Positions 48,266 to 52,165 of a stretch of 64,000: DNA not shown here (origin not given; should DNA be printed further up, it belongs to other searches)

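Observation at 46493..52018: Giant Cys-rich protein made of DNDCDG-type repeats (second copy truncated at the window start, 2-1630)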

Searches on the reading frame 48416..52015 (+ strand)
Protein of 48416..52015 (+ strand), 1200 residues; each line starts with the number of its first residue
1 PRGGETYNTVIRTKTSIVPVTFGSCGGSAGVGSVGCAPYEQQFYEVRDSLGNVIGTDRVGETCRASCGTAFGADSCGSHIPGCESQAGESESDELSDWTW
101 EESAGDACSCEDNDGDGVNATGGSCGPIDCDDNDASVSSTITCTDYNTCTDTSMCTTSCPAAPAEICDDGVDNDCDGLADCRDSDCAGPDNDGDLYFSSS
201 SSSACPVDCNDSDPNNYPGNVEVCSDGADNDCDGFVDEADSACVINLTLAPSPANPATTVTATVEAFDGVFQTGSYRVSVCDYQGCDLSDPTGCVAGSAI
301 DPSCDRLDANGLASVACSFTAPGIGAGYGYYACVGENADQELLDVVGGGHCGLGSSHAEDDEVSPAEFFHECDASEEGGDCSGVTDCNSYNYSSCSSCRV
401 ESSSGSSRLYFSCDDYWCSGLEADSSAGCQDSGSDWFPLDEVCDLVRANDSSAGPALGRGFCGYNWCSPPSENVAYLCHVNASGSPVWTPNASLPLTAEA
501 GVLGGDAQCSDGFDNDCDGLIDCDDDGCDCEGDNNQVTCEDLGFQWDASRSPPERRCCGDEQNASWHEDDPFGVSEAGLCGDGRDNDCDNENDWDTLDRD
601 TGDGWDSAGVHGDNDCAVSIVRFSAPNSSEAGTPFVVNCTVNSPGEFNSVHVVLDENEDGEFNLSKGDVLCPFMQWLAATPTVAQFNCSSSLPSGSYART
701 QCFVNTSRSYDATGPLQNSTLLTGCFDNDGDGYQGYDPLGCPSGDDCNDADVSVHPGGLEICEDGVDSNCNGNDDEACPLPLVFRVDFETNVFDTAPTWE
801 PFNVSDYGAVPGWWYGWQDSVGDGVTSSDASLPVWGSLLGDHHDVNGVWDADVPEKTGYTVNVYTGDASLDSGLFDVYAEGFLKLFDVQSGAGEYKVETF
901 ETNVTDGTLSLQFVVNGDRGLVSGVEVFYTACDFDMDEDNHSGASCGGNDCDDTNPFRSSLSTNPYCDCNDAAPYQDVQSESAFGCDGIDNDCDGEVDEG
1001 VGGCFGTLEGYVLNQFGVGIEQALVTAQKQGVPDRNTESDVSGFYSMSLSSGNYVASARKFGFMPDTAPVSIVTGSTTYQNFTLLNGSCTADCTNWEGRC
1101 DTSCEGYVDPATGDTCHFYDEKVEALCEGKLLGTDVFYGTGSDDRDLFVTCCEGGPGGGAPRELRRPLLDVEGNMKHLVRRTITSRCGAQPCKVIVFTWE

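Call 49: search_protein_representatives(protein=window:48416-52015:+)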
Query: 1200 residues. Proteins with E-value up to 0.001 (for the whole library): 4056; up to 1e-10: 706; up to 1e-30: 37. The best 150 are listed.
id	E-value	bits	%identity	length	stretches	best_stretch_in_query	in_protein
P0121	3.2e-240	817.1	46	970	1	236-1199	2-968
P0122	2.2e-161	555.9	100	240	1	961-1200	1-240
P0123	3.9e-62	227.1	51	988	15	161-236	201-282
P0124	1.5e-61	225.2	51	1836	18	707-776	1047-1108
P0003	3.5e-52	194.1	51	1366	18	139-240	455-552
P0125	1.3e-49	185.6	52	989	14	199-239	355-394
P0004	7.9e-49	183.0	53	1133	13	141-243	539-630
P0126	1.0e-45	172.7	49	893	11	25-237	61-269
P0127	3.3e-45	171.0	51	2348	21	165-242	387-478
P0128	1.7e-41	158.8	53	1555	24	743-784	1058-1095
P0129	1.1e-40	156.0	46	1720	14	117-238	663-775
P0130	1.2e-39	152.7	53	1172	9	719-779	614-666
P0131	2.0e-39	151.9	47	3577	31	140-234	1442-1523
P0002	2.1e-39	151.8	35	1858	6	987-1199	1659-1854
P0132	9.4e-39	149.7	46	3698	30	745-779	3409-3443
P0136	2.0e-36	142.0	42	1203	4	169-528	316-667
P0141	2.4e-35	138.4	42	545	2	1007-1200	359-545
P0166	8.3e-29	116.7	36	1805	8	1036-1200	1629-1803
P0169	5.8e-28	113.9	38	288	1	1002-1199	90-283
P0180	4.4e-26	107.7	42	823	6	1004-1199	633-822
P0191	1.7e-24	102.4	33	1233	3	924-1200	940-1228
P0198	1.6e-23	99.2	37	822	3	986-1200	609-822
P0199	1.8e-23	99.0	36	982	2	945-1200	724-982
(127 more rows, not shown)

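Call 50: find_encoding_contigs(protein=P0121, flank=10000, max_places=4)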
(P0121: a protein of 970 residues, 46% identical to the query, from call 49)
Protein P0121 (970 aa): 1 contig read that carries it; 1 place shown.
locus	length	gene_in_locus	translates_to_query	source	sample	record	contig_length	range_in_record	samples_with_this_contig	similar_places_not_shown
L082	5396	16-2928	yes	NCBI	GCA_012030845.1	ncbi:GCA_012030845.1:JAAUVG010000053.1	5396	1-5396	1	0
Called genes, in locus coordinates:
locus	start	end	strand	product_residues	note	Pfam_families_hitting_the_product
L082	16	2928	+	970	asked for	PF11617:Cu-binding_MopE (weak), PF13620:CarboxypepD_reg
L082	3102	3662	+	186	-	PF08984:DUF1858, PF01521:Fe-S_biosyn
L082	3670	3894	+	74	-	-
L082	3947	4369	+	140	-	PF09335:VTT_dom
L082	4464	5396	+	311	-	?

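Call 51: find_encoding_contigs(protein=P0122, flank=10000, max_places=4)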
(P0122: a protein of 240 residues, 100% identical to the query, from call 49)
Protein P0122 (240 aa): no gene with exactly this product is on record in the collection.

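Call 52: list_cluster_members(proteins=[P0121, P0122, P0141, P0166, P0169, P0180, P0191, P0198, P0199, P0136])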
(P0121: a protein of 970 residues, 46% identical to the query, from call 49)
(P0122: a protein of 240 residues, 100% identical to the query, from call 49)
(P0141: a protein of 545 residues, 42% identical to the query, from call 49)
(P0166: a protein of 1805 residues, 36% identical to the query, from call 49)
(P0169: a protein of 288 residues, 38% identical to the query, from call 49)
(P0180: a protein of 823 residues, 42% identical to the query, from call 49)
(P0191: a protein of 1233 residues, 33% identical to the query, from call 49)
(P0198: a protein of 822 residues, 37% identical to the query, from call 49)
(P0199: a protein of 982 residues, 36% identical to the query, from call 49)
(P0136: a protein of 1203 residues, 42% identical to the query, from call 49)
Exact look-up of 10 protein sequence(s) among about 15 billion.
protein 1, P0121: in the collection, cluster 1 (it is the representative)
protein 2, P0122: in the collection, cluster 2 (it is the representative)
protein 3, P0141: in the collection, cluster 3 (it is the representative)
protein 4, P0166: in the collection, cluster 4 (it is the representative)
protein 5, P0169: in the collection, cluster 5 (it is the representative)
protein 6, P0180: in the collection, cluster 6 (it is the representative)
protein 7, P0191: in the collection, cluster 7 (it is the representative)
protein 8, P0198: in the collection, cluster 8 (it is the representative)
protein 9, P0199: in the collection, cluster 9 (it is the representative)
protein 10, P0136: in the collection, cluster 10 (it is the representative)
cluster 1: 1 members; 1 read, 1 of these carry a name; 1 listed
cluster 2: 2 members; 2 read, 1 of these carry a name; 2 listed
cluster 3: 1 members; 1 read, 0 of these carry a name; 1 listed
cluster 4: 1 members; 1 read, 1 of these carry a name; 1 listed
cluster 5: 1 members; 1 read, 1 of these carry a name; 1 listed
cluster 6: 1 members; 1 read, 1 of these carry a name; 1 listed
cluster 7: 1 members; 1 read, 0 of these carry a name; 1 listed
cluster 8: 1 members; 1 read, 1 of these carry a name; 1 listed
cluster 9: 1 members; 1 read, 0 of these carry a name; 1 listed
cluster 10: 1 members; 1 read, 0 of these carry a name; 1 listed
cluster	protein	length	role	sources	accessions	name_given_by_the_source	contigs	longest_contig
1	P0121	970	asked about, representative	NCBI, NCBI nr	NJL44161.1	MAG: hypothetical protein HC945_02495 [Nitrosarchaeum sp.] | hypothetical protein [Nitrosarchaeum sp.]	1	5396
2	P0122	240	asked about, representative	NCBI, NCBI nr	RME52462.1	hypothetical protein D6783_04985 [Candidatus Woesearchaeota archaeon] | MAG: hypothetical protein D6783_04985 [Candidatus Woesearchaeota archaeon]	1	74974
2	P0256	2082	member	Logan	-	-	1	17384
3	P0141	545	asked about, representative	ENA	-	-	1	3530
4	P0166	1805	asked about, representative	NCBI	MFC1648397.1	carboxypeptidase-like regulatory domain-containing protein [Nanoarchaeota archaeon]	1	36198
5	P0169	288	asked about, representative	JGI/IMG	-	hypothetical protein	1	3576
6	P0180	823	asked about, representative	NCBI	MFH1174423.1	MAG: MopE-related protein [archaeon]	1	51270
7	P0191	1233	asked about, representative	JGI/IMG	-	-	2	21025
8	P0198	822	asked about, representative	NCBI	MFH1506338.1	MAG: MopE-related protein [archaeon]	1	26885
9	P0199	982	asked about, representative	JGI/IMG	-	-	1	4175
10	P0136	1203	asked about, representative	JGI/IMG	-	-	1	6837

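Call 84: find_encoding_contigs(protein=P0166, flank=8000, max_places=2)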
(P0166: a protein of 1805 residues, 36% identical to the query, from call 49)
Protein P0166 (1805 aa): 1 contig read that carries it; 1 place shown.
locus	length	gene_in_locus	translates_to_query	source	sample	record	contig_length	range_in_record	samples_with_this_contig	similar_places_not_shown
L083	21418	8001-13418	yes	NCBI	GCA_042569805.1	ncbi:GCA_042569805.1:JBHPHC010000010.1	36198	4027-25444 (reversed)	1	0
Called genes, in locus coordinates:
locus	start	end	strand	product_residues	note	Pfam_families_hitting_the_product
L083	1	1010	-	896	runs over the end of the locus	-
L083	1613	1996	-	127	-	-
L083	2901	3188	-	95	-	-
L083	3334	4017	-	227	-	PF03439:Spt5-NGN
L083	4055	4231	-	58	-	-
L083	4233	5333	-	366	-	PF00091:Tubulin, PF12327:FtsZ_C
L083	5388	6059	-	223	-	PF00254:FKBP_C, PF22199:FKBP26_IF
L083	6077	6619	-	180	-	PF02224:Cytidylate_kin (weak), PF13189:Cytidylate_kin2, PF13207:AAA_17, PF13238:AAA_18, PF13521:AAA_28 (weak), PF13671:AAA_33 (weak), PF01202:SKI (weak), PF02224:Cytidylate_kin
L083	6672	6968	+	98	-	PF01157:Ribosomal_L21e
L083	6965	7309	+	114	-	PF03874:RNA_pol_Rpb4 (weak)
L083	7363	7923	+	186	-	PF04919:DUF655, PF14579:HHH_6 (faint)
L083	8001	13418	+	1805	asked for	PF13620:CarboxypepD_reg (faint)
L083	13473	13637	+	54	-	-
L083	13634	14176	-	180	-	PF00827:Ribosomal_L15e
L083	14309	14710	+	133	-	PF00293:NUDIX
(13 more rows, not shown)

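Call 85: find_encoding_contigs(protein=P0180, flank=8000, max_places=2)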
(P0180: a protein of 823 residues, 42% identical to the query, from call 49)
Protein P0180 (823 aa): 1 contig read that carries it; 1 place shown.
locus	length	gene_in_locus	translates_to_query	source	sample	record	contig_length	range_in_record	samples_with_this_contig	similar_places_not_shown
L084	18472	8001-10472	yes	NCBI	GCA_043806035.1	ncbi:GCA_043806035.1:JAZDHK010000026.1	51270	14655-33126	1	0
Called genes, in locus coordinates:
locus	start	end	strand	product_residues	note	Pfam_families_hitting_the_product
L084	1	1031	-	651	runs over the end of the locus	PF00795:CN_hydrolase, PF02540:NAD_synthase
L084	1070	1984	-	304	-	-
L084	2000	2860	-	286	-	PF01145:Band_7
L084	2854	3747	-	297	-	-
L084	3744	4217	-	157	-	-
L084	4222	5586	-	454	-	PF17767:NAPRTase_N, PF04095:NAPRTase (weak), PF17956:NAPRTase_C (weak)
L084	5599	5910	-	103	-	-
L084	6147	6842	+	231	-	-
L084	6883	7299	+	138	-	PF07884:VKOR (weak)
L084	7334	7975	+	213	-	-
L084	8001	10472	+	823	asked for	PF11617:Cu-binding_MopE, PF13620:CarboxypepD_reg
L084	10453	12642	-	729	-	PF00561:Abhydrolase_1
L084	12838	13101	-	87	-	PF15738:YafQ_toxin (weak), PF05016:ParE_toxin (weak), PF15781:ParE-like_toxin (weak)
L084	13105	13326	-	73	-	-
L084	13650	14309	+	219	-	PF00753:Lactamase_B (weak), PF13483:Lactamase_B_3, PF12706:Lactamase_B_2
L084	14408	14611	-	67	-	-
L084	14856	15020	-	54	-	-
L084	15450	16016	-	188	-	-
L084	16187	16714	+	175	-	-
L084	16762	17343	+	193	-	-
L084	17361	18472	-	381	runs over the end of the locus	PF20208:ARPP-1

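Call 86: find_encoding_contigs(protein=P0198, flank=8000, max_places=2)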
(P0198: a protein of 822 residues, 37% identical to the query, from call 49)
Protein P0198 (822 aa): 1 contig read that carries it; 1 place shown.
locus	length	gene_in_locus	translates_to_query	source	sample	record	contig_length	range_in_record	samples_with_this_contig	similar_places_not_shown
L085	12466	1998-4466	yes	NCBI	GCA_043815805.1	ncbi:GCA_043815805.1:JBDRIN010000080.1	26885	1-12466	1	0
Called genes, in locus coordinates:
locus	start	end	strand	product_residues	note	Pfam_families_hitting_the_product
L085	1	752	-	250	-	?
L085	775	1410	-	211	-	-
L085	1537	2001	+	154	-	-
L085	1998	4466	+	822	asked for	PF11617:Cu-binding_MopE (faint)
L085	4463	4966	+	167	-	-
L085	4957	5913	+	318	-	-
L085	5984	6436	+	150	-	-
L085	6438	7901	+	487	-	-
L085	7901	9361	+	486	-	PF00437:T2SSE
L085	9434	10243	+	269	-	PF00482:T2SSF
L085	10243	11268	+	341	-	PF00482:T2SSF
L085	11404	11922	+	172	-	-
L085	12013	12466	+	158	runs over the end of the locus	-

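Call 88: search_protein_families(library=pfam, proteins=[L084:6883-7296:+, L084:7334-7972:+], max_evalue=0.01)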
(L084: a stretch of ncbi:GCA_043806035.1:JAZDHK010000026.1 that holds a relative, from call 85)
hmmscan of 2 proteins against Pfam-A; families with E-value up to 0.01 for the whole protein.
L084:6883-7296:+ (138 aa): 1 family
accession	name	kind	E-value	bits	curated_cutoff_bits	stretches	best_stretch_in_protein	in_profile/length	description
PF07884.19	VKOR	-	1.1e-06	29.2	27.5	1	13-115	2-120/134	Vitamin K epoxide reductase family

L084:7334-7972:+ (213 aa): 0 families
